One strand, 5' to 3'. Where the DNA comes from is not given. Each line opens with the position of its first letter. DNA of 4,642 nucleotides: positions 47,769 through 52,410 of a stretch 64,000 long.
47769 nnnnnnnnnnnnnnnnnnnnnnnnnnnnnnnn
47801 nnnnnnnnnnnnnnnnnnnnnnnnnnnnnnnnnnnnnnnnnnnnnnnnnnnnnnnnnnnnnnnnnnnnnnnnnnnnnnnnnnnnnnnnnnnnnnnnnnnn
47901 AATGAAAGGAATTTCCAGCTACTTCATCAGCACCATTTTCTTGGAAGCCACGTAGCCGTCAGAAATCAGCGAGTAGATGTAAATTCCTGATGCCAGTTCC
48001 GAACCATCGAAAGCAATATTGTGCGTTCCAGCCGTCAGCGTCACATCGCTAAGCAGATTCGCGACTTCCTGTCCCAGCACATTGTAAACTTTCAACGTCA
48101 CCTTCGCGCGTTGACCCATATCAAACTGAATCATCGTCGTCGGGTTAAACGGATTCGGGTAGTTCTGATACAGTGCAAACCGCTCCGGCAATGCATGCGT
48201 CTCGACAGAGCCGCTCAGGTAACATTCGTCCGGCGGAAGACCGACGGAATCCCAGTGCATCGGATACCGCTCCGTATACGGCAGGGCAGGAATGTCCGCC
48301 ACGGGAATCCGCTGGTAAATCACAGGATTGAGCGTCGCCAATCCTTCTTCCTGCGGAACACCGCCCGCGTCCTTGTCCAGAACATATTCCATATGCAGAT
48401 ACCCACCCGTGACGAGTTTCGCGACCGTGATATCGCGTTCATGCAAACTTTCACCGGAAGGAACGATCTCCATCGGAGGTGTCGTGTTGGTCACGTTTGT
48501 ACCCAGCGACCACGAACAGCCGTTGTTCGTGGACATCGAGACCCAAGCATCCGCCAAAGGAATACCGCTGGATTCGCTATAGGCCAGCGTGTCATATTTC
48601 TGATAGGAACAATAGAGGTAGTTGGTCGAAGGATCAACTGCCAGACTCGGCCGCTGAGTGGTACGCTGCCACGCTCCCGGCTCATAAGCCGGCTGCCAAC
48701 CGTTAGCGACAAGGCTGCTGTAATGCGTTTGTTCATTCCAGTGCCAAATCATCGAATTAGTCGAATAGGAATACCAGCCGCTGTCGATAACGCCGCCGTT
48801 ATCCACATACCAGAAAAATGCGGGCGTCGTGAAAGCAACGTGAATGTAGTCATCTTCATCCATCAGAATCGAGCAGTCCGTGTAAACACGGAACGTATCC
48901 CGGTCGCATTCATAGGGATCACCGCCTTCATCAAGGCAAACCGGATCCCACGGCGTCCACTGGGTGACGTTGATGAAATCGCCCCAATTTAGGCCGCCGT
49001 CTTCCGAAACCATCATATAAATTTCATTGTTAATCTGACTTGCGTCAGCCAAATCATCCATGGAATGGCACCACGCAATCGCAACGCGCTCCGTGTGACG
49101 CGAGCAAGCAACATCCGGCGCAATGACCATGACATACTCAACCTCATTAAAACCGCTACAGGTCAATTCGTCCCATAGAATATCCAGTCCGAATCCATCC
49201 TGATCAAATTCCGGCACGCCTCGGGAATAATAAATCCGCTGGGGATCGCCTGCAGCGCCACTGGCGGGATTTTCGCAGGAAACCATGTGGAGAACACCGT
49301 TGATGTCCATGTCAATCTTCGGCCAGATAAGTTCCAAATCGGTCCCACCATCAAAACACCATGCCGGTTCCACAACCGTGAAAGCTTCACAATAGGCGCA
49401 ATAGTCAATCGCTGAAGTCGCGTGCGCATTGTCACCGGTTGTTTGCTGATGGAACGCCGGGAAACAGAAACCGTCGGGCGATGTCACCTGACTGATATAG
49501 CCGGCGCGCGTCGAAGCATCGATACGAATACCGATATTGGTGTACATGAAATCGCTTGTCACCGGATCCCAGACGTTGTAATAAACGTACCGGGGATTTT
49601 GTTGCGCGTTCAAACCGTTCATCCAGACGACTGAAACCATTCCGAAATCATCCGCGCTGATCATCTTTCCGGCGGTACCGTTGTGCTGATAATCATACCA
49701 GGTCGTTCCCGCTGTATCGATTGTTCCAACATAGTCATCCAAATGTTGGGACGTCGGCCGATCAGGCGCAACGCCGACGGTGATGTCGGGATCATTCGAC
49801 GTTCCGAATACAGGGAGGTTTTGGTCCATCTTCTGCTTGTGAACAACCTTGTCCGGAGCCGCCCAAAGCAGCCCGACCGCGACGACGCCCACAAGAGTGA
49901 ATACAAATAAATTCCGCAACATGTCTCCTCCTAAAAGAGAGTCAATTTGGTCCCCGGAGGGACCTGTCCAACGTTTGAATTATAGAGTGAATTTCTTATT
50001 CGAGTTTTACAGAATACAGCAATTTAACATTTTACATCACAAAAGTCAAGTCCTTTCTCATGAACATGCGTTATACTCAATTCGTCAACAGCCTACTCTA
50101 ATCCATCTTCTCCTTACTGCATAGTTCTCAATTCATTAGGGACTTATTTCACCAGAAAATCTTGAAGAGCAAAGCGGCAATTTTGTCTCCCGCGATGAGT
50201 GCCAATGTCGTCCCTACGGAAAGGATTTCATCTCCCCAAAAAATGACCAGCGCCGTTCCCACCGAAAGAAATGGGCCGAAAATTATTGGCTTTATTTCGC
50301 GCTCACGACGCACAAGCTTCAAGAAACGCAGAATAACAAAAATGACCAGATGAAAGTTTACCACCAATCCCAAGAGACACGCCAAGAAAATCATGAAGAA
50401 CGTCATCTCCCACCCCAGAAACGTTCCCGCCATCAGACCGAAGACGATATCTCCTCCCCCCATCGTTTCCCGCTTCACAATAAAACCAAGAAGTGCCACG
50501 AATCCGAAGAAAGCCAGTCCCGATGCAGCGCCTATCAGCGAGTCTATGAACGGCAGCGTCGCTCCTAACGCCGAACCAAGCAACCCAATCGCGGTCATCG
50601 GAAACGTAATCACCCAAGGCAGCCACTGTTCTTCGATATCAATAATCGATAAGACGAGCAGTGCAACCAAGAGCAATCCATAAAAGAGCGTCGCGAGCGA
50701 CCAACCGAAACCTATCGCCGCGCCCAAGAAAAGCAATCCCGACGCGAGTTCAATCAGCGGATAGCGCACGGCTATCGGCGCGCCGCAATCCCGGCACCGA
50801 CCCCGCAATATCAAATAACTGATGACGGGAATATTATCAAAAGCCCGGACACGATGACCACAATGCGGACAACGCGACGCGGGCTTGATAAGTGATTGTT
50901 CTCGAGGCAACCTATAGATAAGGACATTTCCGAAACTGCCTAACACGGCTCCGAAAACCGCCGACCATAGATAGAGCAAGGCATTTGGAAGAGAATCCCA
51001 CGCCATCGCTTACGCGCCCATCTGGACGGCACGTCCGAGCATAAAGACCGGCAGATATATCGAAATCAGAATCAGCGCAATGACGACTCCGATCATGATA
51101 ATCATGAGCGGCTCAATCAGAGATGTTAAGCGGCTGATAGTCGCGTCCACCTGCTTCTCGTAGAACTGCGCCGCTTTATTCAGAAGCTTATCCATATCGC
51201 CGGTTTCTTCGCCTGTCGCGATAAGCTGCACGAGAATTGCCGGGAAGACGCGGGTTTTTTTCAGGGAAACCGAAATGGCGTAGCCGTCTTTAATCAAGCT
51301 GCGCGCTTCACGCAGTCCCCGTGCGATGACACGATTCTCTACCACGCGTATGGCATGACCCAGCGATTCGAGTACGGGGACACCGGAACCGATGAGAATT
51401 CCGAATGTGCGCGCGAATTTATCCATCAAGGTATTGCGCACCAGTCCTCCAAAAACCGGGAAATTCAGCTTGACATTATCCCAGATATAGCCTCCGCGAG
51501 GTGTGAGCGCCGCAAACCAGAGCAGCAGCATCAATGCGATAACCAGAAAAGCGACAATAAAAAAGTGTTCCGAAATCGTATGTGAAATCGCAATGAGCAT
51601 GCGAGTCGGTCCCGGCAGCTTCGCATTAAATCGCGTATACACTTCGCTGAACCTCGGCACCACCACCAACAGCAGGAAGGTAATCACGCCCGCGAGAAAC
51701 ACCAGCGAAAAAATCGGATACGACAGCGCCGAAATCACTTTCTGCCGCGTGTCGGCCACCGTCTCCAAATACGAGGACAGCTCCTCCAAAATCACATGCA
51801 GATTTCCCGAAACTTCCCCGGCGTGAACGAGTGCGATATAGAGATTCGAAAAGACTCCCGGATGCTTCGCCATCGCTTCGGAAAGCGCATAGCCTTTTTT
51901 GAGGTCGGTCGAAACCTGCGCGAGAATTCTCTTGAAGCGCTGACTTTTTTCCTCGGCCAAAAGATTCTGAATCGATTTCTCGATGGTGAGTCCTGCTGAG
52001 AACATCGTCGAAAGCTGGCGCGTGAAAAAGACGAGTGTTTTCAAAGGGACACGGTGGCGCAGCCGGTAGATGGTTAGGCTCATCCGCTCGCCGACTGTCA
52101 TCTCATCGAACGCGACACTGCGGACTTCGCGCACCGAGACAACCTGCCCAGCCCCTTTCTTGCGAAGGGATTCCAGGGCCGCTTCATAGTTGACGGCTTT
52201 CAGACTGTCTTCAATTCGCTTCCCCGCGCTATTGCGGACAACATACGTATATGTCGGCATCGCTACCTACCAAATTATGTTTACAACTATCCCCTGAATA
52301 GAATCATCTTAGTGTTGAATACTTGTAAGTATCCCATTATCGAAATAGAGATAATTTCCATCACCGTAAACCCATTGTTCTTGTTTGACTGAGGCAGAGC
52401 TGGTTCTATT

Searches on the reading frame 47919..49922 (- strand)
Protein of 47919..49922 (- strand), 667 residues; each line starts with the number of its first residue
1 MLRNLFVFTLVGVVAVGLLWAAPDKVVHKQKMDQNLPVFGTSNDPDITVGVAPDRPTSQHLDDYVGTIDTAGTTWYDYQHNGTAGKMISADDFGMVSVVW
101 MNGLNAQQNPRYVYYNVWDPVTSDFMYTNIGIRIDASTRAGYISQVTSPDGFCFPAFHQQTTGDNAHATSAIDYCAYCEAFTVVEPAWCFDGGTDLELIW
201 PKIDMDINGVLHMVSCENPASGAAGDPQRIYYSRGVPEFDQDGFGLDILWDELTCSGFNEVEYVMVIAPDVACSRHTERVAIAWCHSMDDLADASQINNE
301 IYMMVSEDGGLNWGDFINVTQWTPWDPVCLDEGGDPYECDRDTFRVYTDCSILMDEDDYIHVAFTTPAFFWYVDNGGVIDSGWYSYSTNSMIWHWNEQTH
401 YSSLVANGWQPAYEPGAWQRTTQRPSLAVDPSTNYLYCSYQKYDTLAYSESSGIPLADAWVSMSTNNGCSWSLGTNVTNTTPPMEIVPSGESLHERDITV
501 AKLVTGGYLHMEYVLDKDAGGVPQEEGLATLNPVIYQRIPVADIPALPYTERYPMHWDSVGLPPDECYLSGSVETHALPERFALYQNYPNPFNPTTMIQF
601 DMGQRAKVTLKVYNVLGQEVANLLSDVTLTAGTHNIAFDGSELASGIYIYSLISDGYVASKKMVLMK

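Call 35: search_protein_families(library=pfam, proteins=[window:47919-49922:-], max_evalue=0.00001)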
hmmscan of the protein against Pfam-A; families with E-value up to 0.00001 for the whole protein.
window:47919-49922:- (667 aa): 1 family
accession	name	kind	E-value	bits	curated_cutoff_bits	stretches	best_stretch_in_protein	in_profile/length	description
PF18962.6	Por_Secre_tail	-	2.3e-10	41.1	27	1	588-664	2-74/75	Secretion system C-terminal sorting domain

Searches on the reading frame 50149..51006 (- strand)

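Call 61: search_protein_families(library=pfam, proteins=[window:50149-51006:-], max_evalue=0.0001)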
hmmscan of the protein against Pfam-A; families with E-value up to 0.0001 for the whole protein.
window:50149-51006:- (285 aa): 2 families
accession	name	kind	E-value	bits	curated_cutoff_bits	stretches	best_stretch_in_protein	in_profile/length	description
PF06750.18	A24_N_bact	-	2.3e-35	120.9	23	1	17-98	1-82/84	Bacterial Peptidase A24 N-terminal domain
PF01478.23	Peptidase_A24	-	4.5e-16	59.6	26.5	1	111-216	2-102/104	Type IV leader peptidase family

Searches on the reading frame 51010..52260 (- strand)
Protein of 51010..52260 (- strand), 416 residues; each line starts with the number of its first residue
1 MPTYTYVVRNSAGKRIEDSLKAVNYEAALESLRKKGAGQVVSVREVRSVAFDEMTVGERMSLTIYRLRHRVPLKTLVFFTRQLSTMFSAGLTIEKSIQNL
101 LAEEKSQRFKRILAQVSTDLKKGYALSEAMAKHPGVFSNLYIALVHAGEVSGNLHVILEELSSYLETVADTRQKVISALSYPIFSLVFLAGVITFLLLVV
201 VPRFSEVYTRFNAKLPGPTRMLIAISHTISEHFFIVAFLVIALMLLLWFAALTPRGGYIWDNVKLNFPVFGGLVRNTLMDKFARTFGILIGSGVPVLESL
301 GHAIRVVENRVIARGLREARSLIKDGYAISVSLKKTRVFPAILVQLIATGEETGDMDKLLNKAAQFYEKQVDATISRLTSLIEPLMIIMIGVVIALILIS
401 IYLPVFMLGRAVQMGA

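Call 35: search_protein_families(library=pfam, proteins=[window:51010-52260:-], max_evalue=0.00001)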
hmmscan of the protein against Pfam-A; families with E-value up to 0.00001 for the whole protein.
window:51010-52260:- (416 aa): 1 family
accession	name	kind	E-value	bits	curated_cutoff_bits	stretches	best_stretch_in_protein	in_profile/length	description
PF00482.28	T2SSF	-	6.9e-58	194.5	25.2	2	79-202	1-125/125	Type II secretion system (T2SS), protein F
